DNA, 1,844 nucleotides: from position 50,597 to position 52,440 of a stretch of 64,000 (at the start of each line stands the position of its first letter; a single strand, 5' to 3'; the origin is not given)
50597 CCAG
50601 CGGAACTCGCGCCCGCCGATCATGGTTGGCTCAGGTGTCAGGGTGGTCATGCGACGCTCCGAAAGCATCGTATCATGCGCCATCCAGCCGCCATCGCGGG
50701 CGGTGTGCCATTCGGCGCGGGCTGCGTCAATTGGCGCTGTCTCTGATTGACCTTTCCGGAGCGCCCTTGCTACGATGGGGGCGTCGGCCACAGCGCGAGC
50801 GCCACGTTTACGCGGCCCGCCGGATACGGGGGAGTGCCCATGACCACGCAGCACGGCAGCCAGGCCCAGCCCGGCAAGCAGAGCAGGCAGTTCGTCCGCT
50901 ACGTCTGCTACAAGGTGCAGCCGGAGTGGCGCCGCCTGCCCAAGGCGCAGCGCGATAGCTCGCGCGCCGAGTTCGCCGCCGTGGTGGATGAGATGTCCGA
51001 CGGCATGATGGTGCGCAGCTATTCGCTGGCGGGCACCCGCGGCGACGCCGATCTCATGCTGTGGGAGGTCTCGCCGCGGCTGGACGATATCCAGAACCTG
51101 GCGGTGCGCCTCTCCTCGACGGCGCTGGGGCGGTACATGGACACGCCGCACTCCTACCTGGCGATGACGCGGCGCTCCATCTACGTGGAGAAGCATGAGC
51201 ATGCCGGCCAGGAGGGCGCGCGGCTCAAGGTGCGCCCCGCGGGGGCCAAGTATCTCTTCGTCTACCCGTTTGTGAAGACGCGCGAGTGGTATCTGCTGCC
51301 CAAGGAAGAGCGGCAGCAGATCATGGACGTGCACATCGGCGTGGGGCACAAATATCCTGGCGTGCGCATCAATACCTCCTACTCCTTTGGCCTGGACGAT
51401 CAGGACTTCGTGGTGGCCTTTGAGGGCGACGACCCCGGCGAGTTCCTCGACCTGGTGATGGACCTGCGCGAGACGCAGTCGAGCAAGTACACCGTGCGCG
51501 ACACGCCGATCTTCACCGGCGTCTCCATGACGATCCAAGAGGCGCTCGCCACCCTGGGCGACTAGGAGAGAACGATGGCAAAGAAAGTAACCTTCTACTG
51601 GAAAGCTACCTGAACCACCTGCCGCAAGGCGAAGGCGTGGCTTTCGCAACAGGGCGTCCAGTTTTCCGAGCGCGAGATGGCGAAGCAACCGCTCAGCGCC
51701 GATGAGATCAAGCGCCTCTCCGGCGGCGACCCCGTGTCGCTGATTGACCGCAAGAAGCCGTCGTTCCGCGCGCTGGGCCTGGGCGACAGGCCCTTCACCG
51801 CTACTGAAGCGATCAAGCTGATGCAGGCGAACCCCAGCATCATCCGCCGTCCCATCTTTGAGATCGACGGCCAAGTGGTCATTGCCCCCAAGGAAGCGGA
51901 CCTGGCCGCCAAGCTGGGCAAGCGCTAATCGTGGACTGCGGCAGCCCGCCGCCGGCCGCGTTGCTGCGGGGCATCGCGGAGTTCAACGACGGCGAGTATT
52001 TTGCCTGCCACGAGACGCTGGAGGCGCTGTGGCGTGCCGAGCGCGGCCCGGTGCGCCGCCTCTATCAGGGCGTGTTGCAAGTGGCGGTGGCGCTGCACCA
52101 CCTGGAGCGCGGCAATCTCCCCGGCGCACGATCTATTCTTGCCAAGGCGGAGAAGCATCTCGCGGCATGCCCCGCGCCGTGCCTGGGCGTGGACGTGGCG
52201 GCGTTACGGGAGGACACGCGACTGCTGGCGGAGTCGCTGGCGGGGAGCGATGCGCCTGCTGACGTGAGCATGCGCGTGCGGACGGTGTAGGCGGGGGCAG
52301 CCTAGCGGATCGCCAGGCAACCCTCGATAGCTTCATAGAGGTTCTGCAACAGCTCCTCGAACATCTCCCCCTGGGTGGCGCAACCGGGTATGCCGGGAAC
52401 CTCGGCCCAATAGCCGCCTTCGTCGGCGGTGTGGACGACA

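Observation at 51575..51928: Candidate selenoprotein: ArsC/Spx-family gene with UGA at the redox-active Cys position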

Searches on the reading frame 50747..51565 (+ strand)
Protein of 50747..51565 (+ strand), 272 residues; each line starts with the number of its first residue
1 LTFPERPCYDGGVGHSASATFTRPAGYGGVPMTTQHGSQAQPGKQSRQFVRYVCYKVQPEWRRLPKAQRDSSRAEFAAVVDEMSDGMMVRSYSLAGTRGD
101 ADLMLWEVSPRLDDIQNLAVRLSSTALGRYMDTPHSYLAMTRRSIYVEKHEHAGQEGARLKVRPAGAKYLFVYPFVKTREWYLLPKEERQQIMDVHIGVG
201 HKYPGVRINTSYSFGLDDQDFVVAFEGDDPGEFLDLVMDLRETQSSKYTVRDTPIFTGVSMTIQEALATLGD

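Call 4: search_protein_families(library=pfam, proteins=[window:50747-51565:+], max_evalue=0.01)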
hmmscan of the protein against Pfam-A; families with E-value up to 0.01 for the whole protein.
window:50747-51565:+ (272 aa): 2 families
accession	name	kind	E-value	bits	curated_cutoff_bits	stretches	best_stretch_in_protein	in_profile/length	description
PF06778.18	Chlor_dismutase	-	8.9e-61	205.3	25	1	70-259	2-187/189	Chlorite dismutase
PF20321.3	DUF6616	-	0.0075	17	27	0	54-86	7-40/111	Family of unknown function (DUF6616)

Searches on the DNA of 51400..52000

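Call 9: search_rna_families(source=window, start=51400, end=52000, threshold=evalue, max_evalue=10)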
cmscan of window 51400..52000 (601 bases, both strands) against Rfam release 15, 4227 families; matches with E-value up to 10: 2.
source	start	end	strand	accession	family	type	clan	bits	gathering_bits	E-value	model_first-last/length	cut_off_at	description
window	51464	51550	-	RF01671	P18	Gene; sRNA;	-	14.6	60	7.8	1-135/135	no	Pseudomonas sRNA P18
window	51952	52000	-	RF02603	BASRCII26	Gene; sRNA;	-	11.8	218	2.2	122-171/190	5'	Brucella sRNA CII26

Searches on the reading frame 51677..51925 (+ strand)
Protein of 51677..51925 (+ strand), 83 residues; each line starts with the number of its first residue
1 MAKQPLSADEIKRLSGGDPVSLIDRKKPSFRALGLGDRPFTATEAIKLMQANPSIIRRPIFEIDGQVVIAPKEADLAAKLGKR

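Call 57: find_encoding_contigs(protein=window:51677-51925:+, flank=10000, max_places=4)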
Protein seq(83 aa) (83 aa): 4 contigs read that carry it; 4 places shown.
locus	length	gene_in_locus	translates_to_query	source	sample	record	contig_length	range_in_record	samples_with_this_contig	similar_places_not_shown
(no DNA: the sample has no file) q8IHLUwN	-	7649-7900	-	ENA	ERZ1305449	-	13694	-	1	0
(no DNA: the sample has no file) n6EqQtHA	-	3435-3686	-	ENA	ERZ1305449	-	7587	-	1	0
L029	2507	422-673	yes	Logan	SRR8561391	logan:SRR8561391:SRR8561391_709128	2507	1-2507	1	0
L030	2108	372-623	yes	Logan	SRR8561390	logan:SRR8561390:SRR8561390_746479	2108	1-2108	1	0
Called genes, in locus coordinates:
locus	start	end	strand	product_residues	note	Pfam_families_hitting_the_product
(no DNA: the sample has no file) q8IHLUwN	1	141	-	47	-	?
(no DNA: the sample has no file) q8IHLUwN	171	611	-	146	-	-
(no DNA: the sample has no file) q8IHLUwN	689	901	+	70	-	-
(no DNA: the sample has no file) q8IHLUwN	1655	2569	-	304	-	PF00296:Bac_luciferase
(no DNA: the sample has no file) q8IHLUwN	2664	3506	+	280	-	PF01261:AP_endonuc_2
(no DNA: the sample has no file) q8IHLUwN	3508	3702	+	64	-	-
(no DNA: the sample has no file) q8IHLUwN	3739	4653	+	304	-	PF00561:Abhydrolase_1, PF12146:Hydrolase_4, PF12697:Abhydrolase_6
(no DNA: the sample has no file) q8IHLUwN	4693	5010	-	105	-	PF01936:NYN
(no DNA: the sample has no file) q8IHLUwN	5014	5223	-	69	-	PF01936:NYN (weak)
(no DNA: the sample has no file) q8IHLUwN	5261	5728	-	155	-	PF01288:HPPK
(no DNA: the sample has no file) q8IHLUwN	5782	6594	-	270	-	PF00809:Pterin_bind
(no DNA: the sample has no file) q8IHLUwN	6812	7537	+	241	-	PF06778:Chlor_dismutase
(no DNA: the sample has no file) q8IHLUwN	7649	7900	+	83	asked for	PF03960:ArsC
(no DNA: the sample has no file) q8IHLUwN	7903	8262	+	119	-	PF03745:DUF309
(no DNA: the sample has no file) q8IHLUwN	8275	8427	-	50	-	PF15919:HicB_lk_antitox (weak), PF21748:UPF0150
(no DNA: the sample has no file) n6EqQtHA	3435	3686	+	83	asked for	PF03960:ArsC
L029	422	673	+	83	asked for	PF03960:ArsC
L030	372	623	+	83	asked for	PF03960:ArsC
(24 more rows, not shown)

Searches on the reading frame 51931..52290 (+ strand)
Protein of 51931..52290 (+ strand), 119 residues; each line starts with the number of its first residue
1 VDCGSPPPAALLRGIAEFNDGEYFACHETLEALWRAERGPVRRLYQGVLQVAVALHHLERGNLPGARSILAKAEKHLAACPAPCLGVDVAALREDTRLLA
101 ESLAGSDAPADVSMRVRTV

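Call 4: search_protein_families(library=pfam, proteins=[window:51931-52290:+], max_evalue=0.01)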
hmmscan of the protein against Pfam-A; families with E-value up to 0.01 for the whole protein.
window:51931-52290:+ (119 aa): 1 family
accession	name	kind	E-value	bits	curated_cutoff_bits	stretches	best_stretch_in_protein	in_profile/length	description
PF03745.19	DUF309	-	2.2e-24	85.3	27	1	12-68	2-58/59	Domain of unknown function (DUF309)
